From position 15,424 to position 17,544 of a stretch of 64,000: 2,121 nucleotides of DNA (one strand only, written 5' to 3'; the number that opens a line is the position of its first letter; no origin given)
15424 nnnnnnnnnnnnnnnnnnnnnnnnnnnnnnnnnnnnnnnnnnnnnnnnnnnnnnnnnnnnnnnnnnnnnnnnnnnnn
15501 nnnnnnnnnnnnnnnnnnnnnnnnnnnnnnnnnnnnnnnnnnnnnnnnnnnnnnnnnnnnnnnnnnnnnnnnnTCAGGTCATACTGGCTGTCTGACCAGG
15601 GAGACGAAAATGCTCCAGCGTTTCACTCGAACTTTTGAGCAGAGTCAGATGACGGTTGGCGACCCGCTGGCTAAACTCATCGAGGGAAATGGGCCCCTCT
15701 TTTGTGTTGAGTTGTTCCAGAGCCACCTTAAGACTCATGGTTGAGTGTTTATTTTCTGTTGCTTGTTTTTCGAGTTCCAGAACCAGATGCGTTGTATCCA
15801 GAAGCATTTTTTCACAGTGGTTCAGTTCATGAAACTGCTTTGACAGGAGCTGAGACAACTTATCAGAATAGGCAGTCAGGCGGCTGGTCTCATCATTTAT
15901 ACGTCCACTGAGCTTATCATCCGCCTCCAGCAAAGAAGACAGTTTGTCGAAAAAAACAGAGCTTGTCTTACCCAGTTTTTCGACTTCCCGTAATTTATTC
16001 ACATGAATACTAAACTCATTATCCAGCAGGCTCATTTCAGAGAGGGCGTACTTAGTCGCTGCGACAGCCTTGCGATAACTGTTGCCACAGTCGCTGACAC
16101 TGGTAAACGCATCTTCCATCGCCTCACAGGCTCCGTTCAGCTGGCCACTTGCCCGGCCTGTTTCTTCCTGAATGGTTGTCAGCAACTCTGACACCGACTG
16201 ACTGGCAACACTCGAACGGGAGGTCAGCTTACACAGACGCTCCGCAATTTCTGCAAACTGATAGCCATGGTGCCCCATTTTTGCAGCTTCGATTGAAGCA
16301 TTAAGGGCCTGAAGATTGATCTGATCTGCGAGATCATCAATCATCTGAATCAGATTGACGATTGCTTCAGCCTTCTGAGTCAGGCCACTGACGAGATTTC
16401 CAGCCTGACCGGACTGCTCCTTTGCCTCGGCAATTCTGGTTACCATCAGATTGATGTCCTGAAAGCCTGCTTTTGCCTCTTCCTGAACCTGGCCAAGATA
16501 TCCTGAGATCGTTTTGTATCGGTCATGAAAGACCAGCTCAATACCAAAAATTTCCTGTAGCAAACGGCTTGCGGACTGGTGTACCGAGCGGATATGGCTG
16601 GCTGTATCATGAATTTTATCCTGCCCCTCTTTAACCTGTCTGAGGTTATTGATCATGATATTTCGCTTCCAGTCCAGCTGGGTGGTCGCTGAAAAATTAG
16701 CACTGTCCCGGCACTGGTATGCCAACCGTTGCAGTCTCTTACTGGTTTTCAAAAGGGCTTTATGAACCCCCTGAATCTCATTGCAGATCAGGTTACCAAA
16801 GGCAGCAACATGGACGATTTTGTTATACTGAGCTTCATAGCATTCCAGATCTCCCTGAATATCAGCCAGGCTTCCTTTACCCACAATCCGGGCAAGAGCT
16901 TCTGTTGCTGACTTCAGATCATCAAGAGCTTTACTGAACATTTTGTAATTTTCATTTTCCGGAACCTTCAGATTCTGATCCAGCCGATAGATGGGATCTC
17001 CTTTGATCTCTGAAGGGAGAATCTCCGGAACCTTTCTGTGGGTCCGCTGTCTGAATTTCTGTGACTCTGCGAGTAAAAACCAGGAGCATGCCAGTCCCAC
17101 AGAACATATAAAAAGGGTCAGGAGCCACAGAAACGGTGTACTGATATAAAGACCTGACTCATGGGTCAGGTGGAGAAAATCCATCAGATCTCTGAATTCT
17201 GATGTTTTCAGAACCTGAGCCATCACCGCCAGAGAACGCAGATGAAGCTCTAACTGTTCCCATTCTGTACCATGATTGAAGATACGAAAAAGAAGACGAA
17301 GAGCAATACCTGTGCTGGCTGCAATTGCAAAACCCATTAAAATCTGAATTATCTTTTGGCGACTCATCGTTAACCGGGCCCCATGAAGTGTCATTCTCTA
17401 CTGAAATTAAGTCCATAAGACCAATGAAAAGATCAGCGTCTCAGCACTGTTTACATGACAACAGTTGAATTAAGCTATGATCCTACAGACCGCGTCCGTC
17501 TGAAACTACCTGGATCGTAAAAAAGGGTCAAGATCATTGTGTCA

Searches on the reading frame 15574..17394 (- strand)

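Call 29: search_protein_families(library=pfam, proteins=[window:15574-17394:-], max_evalue=0.00001)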
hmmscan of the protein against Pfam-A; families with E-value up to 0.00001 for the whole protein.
window:15574-17394:- (606 aa): 1 family
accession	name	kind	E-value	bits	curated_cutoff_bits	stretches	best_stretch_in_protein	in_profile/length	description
PF00015.26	MCPsignal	-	6.5e-20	72.1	34.6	1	304-454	8-144/172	Methyl-accepting chemotaxis protein (MCP) signalling domain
